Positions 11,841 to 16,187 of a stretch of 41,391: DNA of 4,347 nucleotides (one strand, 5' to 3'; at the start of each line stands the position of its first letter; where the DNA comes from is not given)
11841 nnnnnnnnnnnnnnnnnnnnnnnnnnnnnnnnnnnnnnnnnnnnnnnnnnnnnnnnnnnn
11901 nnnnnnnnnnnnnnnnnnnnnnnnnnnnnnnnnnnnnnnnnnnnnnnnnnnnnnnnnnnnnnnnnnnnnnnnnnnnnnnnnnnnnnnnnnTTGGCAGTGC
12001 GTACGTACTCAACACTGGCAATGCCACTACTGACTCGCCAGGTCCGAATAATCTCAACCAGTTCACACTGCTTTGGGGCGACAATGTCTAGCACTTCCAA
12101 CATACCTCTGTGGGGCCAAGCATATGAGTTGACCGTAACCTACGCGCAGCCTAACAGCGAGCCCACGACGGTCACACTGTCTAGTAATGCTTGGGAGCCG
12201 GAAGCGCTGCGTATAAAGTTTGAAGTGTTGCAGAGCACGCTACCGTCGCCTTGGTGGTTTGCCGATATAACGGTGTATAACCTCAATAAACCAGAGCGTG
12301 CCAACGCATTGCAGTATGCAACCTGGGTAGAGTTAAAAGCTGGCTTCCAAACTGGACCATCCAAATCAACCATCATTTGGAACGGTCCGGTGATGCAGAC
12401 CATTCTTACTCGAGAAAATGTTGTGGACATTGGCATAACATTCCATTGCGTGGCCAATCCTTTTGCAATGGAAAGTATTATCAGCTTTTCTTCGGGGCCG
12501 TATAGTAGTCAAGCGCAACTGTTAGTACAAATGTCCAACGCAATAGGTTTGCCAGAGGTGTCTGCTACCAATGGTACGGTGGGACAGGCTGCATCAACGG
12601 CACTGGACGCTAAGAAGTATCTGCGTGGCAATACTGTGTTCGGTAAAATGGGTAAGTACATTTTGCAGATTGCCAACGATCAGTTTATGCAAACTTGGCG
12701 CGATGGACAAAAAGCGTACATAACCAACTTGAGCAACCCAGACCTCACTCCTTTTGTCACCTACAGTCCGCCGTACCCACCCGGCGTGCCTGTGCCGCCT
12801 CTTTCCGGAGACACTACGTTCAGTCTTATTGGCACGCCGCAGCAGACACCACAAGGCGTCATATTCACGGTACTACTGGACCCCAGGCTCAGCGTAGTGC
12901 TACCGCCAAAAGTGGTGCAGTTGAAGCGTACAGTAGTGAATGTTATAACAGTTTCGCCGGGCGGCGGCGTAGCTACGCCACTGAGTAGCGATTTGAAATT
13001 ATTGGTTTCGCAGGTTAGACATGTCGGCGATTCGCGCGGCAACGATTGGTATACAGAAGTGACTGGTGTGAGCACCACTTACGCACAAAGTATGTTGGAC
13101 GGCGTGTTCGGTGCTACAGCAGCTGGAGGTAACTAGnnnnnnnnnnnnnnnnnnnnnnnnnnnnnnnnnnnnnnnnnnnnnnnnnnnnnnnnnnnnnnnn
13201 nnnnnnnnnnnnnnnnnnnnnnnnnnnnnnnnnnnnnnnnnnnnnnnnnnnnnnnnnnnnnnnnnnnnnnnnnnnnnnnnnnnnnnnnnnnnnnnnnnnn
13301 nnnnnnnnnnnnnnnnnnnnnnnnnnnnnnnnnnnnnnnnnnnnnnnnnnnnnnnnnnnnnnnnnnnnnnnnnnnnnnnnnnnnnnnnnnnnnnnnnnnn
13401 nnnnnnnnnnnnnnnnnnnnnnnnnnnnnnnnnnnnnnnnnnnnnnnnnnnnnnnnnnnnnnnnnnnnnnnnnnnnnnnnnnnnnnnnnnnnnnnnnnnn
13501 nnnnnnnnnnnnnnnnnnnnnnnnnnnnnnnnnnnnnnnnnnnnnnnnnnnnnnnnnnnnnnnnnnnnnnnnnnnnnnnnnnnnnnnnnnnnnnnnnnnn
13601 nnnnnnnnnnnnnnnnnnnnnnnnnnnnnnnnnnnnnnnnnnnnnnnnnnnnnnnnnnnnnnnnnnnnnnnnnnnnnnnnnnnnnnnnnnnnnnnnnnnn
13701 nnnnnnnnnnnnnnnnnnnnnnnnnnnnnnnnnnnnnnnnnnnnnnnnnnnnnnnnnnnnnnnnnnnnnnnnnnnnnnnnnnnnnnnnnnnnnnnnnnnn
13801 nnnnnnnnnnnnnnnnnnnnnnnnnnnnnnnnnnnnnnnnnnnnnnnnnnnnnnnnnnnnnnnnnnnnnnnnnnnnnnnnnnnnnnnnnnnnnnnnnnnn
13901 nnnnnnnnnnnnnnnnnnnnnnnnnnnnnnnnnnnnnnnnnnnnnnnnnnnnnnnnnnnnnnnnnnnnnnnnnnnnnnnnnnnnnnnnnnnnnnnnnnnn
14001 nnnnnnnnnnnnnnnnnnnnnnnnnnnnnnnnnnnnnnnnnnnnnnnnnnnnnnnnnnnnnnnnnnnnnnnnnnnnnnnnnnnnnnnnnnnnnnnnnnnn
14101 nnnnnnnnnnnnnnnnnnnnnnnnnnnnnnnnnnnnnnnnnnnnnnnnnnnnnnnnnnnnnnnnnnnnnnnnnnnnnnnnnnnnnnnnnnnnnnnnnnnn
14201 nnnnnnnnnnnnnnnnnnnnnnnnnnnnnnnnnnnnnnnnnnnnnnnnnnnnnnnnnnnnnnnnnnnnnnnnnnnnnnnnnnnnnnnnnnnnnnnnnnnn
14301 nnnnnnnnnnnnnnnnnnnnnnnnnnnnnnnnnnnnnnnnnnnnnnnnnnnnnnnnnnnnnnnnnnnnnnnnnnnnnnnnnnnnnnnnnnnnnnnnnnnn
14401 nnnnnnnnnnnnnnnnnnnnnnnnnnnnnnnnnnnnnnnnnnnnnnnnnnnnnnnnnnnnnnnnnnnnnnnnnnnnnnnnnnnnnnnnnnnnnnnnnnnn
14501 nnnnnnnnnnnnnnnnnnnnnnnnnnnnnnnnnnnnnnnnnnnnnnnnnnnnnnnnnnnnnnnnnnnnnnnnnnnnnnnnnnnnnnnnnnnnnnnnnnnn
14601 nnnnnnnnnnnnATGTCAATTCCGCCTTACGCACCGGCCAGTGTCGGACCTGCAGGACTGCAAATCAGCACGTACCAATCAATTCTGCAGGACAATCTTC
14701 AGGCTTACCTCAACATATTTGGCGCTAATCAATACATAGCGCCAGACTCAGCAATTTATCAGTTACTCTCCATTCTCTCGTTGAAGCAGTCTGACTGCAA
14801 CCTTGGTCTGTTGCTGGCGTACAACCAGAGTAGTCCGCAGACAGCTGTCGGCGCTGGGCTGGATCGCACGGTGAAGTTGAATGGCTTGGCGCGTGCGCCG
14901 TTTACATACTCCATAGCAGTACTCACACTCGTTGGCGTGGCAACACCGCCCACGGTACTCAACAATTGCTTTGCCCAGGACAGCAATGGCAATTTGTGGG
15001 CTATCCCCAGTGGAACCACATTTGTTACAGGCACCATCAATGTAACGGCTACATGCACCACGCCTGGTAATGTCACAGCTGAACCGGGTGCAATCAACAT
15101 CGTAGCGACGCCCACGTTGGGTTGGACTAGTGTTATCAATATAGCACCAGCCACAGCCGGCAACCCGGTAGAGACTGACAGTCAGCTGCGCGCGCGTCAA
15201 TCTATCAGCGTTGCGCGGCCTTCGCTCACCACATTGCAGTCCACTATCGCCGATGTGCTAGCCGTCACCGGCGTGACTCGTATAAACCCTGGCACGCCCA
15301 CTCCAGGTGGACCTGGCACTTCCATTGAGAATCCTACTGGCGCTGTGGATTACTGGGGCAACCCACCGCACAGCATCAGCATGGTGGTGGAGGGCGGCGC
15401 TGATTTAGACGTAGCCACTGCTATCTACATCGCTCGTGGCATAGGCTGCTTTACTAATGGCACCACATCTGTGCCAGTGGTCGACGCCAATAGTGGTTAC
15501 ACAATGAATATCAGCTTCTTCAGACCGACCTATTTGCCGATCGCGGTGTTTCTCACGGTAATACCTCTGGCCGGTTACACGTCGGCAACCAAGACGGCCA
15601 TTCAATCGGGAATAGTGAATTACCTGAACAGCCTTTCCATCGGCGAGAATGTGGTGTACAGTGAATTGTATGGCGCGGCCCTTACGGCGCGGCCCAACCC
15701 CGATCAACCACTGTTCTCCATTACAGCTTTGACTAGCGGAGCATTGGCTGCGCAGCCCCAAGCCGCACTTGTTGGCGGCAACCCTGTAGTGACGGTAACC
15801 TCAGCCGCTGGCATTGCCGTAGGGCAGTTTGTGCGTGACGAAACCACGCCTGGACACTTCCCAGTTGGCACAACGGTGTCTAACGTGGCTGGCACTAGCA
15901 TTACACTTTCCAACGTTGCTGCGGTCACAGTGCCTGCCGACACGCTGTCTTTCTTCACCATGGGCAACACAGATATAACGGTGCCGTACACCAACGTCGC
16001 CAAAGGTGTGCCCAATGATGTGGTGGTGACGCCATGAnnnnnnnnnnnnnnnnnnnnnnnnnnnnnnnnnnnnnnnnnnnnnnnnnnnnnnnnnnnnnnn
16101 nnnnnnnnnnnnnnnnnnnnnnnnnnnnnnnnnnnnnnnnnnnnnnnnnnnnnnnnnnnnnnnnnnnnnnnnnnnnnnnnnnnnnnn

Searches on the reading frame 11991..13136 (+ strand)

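Call 7: search_protein_families(library=phrogs, proteins=[window:11991-13136:+], max_evalue=0.001)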
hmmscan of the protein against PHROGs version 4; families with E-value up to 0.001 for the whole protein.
window:11991-13136:+ (381 aa): 2 families
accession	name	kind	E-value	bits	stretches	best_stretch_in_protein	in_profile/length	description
phrog_196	-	tail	1.6e-27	97.3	1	29-363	73-362/536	baseplate hub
phrog_20677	-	unknown function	4.2e-13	49.5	1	66-301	176-387/631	-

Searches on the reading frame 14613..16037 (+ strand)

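Call 7: search_protein_families(library=phrogs, proteins=[window:14613-16037:+], max_evalue=0.001)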
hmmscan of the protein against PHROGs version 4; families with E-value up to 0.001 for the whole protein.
window:14613-16037:+ (474 aa): 2 families
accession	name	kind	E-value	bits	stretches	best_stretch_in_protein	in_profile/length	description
phrog_6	-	tail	6e-44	151.6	1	13-428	64-411/548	baseplate wedge subunit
phrog_6005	-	head and packaging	0.00078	18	0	368-441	708-785/1512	virion structural protein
